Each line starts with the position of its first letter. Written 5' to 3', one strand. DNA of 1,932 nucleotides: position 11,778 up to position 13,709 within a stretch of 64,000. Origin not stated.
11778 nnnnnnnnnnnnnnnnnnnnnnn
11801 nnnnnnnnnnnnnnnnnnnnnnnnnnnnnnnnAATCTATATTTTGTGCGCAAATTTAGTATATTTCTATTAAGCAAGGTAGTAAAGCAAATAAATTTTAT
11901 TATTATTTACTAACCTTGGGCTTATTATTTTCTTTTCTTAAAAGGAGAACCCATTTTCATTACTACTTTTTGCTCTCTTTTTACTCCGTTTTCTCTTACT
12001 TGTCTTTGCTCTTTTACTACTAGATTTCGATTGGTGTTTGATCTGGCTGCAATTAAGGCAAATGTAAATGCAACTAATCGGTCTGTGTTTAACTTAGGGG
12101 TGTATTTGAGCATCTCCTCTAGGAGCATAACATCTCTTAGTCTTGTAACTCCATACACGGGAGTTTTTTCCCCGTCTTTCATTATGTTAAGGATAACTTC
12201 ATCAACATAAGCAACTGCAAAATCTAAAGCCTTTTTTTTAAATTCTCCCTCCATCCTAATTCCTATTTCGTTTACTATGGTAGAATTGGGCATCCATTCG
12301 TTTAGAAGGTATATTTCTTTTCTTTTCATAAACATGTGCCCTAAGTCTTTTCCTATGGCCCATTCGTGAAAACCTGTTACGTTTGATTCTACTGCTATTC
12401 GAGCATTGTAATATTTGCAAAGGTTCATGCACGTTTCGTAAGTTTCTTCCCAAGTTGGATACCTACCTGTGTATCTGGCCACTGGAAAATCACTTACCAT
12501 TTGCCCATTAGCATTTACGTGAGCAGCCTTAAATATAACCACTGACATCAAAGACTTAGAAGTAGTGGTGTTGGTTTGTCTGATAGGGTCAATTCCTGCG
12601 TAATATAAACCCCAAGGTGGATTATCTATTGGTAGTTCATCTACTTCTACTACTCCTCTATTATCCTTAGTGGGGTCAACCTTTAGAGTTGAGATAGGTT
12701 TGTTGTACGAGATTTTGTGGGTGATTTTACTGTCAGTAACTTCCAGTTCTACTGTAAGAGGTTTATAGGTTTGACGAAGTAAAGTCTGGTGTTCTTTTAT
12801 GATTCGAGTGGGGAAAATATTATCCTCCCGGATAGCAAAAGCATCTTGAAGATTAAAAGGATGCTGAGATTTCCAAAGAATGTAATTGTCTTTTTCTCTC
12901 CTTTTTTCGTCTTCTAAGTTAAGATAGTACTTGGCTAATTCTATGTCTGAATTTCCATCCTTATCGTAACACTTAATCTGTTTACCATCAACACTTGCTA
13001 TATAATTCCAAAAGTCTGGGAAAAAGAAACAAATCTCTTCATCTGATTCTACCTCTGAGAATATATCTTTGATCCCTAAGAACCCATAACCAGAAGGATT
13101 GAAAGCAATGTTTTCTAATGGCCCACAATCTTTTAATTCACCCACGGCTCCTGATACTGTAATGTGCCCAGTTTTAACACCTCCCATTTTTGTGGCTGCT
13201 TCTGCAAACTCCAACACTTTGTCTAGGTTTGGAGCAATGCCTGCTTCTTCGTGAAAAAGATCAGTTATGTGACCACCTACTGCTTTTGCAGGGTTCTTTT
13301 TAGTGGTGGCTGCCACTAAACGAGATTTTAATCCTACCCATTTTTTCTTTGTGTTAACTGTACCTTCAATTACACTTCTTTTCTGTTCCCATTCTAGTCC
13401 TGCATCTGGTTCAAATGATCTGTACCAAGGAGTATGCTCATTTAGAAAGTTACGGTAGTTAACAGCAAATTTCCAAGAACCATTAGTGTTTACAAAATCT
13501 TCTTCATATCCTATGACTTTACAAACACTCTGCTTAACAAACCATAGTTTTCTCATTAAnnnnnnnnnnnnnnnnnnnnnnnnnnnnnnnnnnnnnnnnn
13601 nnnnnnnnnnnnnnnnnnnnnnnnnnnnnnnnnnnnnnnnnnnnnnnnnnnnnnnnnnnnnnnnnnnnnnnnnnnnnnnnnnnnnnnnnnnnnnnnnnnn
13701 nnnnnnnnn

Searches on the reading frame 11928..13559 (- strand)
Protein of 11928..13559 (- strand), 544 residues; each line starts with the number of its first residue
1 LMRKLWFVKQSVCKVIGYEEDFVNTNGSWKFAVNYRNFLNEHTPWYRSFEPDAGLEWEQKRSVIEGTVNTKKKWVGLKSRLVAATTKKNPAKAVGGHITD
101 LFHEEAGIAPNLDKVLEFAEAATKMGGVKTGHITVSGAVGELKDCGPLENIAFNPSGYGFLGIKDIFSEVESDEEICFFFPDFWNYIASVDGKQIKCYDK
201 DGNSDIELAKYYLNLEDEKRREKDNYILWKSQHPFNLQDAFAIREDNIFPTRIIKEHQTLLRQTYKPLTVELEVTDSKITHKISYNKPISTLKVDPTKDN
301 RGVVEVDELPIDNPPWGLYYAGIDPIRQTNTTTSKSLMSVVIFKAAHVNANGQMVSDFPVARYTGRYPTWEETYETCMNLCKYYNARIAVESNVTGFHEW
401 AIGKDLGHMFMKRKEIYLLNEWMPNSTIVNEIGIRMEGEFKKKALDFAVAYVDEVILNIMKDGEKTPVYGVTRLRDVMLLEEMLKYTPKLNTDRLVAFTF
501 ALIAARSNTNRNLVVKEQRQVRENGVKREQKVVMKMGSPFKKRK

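Call 14: find_related_loci(query=window:11928-13559:-, collection=viral_contigs, flank=10000)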
Query window:11928-13559:- (544 aa) in viral_contigs; peptide patterns used: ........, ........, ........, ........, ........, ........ (x = any residue, [..] = any of these).
6 stretches matched a pattern, but none encodes a relative of the query by tblastn (E <= 1e-3).

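Call 15: find_homologous_proteins(query=window:11928-13559:-, max_evalue=1e-20)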
Query window:11928-13559:- (544 aa): 137 proteins with E <= 1e-20 among 8000 candidates; the best 120 are listed.
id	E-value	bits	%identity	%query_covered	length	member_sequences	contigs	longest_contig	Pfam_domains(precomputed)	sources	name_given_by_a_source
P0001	0.0e+0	1193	93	100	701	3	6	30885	-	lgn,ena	-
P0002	1.4e-280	950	75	100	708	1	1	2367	-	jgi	jgi:hypothetical protein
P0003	2.2e-248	843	67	100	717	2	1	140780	-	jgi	jgi:hypothetical protein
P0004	5.7e-241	819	67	95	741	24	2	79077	-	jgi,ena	jgi:hypothetical protein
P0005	2.6e-235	800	64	100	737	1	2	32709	-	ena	-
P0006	2.6e-235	800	64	100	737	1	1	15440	-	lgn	-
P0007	2.8e-235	800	64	100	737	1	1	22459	-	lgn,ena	-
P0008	6.8e-235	799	64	100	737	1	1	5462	-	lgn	-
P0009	1.0e-234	798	64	100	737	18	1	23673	-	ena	-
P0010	2.5e-234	797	65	99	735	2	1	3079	-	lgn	-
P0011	5.5e-233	792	62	100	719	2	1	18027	-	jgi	-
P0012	1.1e-232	792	63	100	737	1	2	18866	-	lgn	-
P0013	3.5e-230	783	65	96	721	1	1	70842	-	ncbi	-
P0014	3.8e-219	747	62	96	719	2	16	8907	-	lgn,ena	-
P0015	6.1e-218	743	60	99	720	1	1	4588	-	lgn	-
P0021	2.1e-213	728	60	99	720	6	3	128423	-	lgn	-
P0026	3.0e-209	714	60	95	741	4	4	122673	-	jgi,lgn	jgi:hypothetical protein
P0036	3.8e-148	512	45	100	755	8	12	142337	-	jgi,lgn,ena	-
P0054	1.4e-139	484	46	94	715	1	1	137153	-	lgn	-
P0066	1.7e-114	401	39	100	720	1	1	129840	-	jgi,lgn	jgi:hypothetical protein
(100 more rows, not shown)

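Call 17: find_encoding_contigs(protein=P0001, flank=10000, max_places=2)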
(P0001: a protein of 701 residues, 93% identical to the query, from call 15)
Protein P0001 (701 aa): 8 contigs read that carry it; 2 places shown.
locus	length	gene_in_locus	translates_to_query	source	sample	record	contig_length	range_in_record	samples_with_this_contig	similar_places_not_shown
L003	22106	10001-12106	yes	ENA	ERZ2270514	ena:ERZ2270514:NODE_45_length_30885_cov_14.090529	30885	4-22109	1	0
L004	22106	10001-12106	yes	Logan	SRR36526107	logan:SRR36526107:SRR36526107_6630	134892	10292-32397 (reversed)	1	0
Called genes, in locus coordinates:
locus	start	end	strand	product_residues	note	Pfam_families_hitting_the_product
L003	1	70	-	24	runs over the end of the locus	?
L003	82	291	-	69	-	-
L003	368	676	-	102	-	-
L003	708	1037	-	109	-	-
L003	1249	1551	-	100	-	-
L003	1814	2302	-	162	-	PF05732:RepL (weak)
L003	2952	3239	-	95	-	-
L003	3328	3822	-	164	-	-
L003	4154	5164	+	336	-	PF01541:GIY-YIG (weak)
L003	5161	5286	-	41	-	-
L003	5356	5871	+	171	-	PF18907:DUF5662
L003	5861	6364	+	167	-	PF18907:DUF5662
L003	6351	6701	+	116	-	-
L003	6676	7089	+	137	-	-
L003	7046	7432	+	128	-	-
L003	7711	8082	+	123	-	-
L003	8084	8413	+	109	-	-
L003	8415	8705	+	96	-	PF07610:DUF1573 (weak)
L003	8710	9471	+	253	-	-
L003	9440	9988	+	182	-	-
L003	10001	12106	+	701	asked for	-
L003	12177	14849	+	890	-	-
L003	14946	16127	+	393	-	-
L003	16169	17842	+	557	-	-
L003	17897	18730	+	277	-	-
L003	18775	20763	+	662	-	-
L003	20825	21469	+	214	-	-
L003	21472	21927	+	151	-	-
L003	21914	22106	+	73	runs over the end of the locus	-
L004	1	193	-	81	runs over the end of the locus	-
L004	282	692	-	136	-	-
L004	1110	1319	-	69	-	-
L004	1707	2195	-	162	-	PF05732:RepL (weak)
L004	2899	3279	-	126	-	-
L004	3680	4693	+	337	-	PF01541:GIY-YIG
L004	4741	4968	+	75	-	-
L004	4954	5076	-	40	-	-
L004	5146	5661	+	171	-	PF18907:DUF5662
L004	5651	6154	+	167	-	PF18907:DUF5662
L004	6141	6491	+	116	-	-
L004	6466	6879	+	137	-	-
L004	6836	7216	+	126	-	-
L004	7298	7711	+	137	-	-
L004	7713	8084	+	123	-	-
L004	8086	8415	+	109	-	-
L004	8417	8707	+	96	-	PF07610:DUF1573 (weak)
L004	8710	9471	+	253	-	-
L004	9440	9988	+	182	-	-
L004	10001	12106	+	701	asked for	-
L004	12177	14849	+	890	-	-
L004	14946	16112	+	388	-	-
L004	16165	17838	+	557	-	-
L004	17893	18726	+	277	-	-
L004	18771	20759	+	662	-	-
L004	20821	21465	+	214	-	-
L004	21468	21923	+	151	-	-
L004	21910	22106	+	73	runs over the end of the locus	-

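Call 18: find_encoding_contigs(protein=P0003, flank=10000, max_places=1)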
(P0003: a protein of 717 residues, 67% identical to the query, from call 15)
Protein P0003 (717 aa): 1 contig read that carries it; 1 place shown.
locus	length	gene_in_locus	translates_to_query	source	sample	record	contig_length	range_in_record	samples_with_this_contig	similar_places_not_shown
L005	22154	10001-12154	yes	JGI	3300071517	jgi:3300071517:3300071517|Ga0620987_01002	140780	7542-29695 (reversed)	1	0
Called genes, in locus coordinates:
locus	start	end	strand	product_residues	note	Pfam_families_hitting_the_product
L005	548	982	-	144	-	-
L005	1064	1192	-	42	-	-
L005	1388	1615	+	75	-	-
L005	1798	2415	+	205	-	PF13532:2OG-FeII_Oxy_2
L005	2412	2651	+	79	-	-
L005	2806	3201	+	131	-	-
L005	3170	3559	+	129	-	-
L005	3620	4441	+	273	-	-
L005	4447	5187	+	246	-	PF25187:Acb3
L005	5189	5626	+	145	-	-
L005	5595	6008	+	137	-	-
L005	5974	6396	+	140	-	-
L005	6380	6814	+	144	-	-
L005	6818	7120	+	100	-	PF07610:DUF1573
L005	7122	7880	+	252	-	-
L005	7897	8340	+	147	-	-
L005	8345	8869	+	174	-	-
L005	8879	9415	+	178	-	-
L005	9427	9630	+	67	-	-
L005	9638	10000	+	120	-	-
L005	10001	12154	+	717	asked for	-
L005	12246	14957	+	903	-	-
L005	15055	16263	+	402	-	-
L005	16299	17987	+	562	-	PF23898:Crass_capsid (weak)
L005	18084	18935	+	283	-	-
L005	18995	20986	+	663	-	-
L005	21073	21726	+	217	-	-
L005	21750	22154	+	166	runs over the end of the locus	-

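Call 19: find_encoding_contigs(protein=P0004, flank=10000, max_places=1)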
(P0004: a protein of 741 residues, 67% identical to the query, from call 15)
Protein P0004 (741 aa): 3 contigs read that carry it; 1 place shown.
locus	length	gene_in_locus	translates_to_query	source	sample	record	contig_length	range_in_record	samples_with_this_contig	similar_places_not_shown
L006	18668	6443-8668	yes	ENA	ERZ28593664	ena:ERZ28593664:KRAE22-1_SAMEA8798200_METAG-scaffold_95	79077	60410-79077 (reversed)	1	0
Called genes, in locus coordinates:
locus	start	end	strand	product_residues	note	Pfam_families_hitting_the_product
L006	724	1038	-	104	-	-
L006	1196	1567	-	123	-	-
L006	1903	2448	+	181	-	-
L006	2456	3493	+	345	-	-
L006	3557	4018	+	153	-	-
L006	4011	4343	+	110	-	PF07610:DUF1573 (weak)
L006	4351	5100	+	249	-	-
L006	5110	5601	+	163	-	-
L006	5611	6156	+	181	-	-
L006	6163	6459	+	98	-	-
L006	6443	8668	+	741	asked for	-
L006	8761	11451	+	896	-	-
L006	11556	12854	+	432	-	-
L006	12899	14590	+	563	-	PF23898:Crass_capsid (weak)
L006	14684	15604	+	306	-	-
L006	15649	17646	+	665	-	-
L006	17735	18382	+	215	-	-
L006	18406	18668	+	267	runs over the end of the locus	-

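Call 20: find_encoding_contigs(protein=P0013, flank=10000, max_places=1)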
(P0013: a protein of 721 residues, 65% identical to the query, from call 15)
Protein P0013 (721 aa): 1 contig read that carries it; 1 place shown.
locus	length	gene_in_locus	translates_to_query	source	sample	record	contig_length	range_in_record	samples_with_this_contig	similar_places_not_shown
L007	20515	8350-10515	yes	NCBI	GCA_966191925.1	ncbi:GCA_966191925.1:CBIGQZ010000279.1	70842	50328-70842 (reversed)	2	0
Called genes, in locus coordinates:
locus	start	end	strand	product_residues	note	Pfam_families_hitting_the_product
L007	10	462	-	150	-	-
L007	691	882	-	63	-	-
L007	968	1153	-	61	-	-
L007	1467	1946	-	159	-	-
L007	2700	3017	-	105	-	-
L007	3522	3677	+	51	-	-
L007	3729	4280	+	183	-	PF11195:Tad2-like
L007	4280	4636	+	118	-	-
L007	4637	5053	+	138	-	-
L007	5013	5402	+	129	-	-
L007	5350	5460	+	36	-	-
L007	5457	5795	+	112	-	-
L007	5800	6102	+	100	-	PF07610:DUF1573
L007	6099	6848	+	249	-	-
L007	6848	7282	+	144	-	-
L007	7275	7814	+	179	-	-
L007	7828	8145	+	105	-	-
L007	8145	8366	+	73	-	-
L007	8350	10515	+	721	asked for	-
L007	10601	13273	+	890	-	-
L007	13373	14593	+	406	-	-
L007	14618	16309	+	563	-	PF23898:Crass_capsid (weak)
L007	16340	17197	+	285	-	-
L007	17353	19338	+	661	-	-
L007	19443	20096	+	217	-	PF24175:SU10_adaptor (weak)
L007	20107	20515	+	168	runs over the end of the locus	-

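Call 21: find_encoding_contigs(protein=P0021, flank=10000, max_places=1)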
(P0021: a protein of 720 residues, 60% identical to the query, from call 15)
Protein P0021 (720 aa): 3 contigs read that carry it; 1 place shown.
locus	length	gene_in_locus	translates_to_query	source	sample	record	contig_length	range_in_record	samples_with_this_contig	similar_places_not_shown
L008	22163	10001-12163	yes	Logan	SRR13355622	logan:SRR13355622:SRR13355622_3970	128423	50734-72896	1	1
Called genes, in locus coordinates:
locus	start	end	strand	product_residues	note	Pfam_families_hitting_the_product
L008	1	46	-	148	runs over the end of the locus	-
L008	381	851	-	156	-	-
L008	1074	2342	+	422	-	PF01541:GIY-YIG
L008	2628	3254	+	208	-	-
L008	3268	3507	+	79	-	-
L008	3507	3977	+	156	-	-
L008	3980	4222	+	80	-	-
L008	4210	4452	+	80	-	-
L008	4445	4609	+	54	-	-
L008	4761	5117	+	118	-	-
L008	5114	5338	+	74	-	-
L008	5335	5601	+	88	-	-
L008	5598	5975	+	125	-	-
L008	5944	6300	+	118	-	-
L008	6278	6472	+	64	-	-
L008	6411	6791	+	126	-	-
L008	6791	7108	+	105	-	PF07610:DUF1573, PF22544:HYDIN_VesB_CFA65-like_Ig (weak)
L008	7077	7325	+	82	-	-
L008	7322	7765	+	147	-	-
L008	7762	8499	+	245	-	-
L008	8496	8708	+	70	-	-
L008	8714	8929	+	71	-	-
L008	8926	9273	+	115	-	-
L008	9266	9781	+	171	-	-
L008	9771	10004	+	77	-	PF24729:Acb2_Tad1_hairpin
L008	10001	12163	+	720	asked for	-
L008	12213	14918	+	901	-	-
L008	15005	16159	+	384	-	-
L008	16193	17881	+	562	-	PF23898:Crass_capsid (faint)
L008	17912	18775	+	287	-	-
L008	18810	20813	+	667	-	-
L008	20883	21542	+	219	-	-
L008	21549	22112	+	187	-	-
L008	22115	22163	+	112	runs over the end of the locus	-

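Call 22: find_encoding_contigs(protein=P0026, flank=10000, max_places=1)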
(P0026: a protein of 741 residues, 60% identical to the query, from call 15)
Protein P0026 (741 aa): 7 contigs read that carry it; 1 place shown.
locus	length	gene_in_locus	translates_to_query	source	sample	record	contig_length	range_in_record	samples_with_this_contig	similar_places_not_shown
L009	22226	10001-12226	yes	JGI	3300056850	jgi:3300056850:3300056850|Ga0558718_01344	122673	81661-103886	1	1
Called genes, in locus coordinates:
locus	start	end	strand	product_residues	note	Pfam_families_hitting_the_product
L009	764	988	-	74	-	-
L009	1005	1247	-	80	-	-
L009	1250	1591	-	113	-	-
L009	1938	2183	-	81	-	-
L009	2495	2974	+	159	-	PF05732:RepL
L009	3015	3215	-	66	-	-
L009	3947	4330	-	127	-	-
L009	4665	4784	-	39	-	-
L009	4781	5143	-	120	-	-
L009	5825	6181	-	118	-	-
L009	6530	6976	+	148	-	-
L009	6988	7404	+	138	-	-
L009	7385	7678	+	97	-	-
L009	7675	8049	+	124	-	-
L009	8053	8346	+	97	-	-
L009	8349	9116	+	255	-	-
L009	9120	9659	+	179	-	-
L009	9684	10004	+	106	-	-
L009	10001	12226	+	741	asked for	-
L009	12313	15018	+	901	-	-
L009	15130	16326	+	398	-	-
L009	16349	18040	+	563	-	-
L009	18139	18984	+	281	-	-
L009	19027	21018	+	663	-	-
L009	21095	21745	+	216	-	-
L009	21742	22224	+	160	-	-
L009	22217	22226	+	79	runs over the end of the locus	-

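Call 23: find_encoding_contigs(protein=P0036, flank=10000, max_places=1)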
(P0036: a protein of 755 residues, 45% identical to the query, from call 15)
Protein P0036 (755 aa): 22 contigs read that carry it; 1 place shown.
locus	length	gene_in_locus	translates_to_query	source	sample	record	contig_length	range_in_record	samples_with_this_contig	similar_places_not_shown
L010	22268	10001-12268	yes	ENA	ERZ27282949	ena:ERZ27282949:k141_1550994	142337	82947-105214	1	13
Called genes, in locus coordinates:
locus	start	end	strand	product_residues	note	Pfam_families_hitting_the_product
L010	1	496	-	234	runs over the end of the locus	-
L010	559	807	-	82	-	-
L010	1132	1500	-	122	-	-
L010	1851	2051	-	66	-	-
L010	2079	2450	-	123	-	-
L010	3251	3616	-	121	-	-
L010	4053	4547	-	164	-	-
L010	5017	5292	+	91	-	-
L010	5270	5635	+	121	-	-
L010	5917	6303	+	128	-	-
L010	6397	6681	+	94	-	PF07610:DUF1573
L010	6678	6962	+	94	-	-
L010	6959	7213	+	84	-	-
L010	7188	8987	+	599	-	-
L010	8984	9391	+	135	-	-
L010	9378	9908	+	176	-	-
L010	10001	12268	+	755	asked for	-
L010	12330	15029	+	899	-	-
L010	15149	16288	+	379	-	-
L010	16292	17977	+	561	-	PF23898:Crass_capsid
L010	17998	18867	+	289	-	-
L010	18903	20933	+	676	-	-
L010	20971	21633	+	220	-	-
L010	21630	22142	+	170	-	-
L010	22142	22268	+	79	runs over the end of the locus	-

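Call 41: search_solved_structures(query=L007:3729-4280:+, max_evalue=10, show_alignments=4)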
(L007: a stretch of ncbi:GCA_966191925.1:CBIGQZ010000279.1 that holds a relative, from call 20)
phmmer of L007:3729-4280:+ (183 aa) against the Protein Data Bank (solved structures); distinct sequences matched with E-value up to 10: 14.
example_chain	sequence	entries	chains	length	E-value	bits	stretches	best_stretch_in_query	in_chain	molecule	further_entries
9eib_A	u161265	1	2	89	2.6e-09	40.1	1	98-182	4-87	Prophage anti-Thoeris 2 (ModTad2)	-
8v3e_E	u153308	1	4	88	2.7e-09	40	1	98-182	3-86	Tad2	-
8wjd_A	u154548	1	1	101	0.0036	20.1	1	97-136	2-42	SptTad2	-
8sme_A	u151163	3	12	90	0.015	18.1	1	97-182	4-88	Gp34.65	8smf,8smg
8wje_B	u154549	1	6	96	0.019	17.7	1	98-182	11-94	Gp34.65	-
8kbi_A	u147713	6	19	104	0.14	14.9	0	99-129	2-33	Inhibitor of Type II CRISPR-Cas system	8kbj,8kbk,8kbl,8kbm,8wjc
3vhn_A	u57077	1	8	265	0.41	13.3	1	117-172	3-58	Endo-1,4-beta-glucanase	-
3amn_A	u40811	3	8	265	0.44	13.3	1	117-172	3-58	Endo-1,4-beta-glucanase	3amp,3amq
3amh_A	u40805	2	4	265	0.44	13.3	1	117-172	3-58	Endo-1,4-beta-glucanase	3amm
3vho_A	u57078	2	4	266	0.56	12.9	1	117-171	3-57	Endo-1,4-beta-glucanase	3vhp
9kzr_A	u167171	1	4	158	0.6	12.8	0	99-129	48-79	AcrIIA7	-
4emh_A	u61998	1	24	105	0.61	12.8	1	116-157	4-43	Probable U6 snRNA-associated Sm-like protein LSm4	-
3hks_A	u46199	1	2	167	0.78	12.4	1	37-97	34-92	Eukaryotic translation initiation factor 5A-2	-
25wn_A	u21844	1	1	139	0.82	12.4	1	36-97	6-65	Eukaryotic translation initiation factor 5A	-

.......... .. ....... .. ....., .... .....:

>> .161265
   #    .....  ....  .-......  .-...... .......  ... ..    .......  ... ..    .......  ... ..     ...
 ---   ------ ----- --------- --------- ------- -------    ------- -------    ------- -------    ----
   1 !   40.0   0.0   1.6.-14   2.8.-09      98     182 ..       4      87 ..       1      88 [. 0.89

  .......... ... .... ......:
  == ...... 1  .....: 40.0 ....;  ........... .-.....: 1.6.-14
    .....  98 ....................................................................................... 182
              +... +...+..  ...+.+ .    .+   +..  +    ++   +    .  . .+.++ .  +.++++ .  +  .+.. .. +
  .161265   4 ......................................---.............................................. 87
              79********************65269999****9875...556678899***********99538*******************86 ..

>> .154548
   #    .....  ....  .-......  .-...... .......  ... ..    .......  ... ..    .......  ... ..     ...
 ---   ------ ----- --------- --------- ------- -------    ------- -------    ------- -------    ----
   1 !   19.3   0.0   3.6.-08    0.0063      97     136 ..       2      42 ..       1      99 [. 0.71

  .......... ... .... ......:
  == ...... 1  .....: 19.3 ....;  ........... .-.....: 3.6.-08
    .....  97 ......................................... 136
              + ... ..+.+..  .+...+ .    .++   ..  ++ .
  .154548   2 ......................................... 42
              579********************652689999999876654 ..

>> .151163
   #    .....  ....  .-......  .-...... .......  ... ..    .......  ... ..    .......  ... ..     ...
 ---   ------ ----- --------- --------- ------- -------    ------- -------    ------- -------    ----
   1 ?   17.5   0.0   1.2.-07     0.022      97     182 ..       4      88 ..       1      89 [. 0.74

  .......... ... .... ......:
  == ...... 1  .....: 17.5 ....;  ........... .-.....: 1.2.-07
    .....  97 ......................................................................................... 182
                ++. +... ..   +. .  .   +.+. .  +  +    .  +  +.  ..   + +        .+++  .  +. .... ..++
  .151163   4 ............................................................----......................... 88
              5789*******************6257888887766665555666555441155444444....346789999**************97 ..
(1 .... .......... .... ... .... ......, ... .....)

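Call 60: search_protein_families(library=pfam, max_evalue=0.05, proteins=[L005:4447-5187:+, L008:9771-10004:+, L007:3729-4280:+, L005:3620-4441:+, L005:6380-6814:+, L009:7675-8049:+, L005:1798-2415:+, L005:3170-3559:+, L007:4280-4636:+, L003:7711-8082:+])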
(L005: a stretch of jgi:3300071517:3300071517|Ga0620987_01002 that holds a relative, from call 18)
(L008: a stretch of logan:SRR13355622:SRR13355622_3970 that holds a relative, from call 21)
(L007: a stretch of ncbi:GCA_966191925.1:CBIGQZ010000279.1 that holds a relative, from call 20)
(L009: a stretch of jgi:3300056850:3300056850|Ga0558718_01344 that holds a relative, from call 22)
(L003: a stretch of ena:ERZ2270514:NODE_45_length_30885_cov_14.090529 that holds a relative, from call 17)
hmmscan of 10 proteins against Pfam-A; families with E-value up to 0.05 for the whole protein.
L005:4447-5187:+ (246 aa): 1 family
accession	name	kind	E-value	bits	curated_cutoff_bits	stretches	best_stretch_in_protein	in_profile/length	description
PF25187.1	Acb3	-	2.5e-09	37.8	27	1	21-240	31-241/245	CBASS inhibitor Acb3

L008:9771-10004:+ (77 aa): 3 families
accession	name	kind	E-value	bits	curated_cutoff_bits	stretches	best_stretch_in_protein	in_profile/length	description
PF24729.2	Acb2_Tad1_hairpin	-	2.1e-14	53.9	27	1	25-76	3-57/58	Acb2/Tad1, hairpin domain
PF20870.2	FAM186A-B_N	-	0.031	14.1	27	1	9-72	56-119/243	FAM186A/B, N-terminal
PF25566.1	RIMB1_N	-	0.039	14.2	28.5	0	4-55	15-66/129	RIMB1-like, N-terminal domain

L007:3729-4280:+ (183 aa): 1 family
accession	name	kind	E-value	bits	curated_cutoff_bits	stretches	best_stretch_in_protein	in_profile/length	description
PF11195.14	Tad2-like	-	6.5e-17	62.3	25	1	100-182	2-72/73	Thoeris anti-defense 2-like domain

L005:3620-4441:+ (273 aa): 1 family
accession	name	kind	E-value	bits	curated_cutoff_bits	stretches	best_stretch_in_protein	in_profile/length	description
PF00752.23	XPG_N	-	0.0067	17.3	22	1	79-128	14-61/101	XPG N-terminal domain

L005:6380-6814:+ (144 aa): 1 family
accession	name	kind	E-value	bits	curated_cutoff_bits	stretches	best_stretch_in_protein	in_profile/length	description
PF04435.23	SPK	-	0.027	15.1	22.1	1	28-67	11-48/104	Domain of unknown function (DUF545)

L009:7675-8049:+ (124 aa): 2 families
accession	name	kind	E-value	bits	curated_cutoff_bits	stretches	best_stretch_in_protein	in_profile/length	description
PF19225.6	Spo16_N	-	0.014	15.9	27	1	4-55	57-109/118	Spo16 protein, N-terminal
PF04426.17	Bul1_C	-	0.046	13.6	24.2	0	5-47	58-98/272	Bul1 C terminus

L005:1798-2415:+ (205 aa): 2 families
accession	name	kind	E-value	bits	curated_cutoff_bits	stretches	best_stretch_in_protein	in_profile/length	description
PF13532.12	2OG-FeII_Oxy_2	-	1.9e-16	61.3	31.2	1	68-201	56-194/194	2OG-Fe(II) oxygenase superfamily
PF03171.26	2OG-FeII_Oxy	-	0.00018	22.2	23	1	105-201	2-98/101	2OG-Fe(II) oxygenase superfamily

L005:3170-3559:+ (129 aa): 0 families

L007:4280-4636:+ (118 aa): 0 families

L003:7711-8082:+ (123 aa): 0 families

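Call 84: search_protein_families(library=phrogs, max_evalue=0.01, proteins=[L006:1903-2448:+, L006:2456-3493:+, L005:6380-6814:+])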
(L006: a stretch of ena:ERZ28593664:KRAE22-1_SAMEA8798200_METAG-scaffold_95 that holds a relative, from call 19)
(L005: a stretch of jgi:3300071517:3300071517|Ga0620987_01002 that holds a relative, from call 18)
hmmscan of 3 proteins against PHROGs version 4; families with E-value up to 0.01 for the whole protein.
L006:1903-2448:+ (181 aa): 0 families

L006:2456-3493:+ (345 aa): 1 family
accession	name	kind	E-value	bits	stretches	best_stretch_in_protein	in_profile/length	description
phrog_20659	-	unknown function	0.0015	19.2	1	220-329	104-212/264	-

L005:6380-6814:+ (144 aa): 0 families

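Call 85: find_encoding_contigs(protein=P0066, flank=10000, max_places=1)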
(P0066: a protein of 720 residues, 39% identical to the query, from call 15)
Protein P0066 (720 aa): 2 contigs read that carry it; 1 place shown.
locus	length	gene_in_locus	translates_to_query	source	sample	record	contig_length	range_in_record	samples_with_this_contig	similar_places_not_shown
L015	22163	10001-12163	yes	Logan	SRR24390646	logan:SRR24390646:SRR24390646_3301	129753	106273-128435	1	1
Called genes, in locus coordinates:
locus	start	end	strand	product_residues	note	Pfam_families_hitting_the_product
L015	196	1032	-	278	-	-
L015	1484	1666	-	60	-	-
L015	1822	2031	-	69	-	-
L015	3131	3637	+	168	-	PF05732:RepL (faint)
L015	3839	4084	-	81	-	-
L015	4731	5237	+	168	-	-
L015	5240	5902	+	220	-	PF02562:PhoH, PF13604:AAA_30 (faint), PF13245:AAA_19 (faint)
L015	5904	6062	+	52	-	-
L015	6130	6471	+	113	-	-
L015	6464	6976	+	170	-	-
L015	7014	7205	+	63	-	-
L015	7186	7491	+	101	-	-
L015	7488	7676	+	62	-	-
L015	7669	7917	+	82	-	-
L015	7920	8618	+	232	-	-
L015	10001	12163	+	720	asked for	-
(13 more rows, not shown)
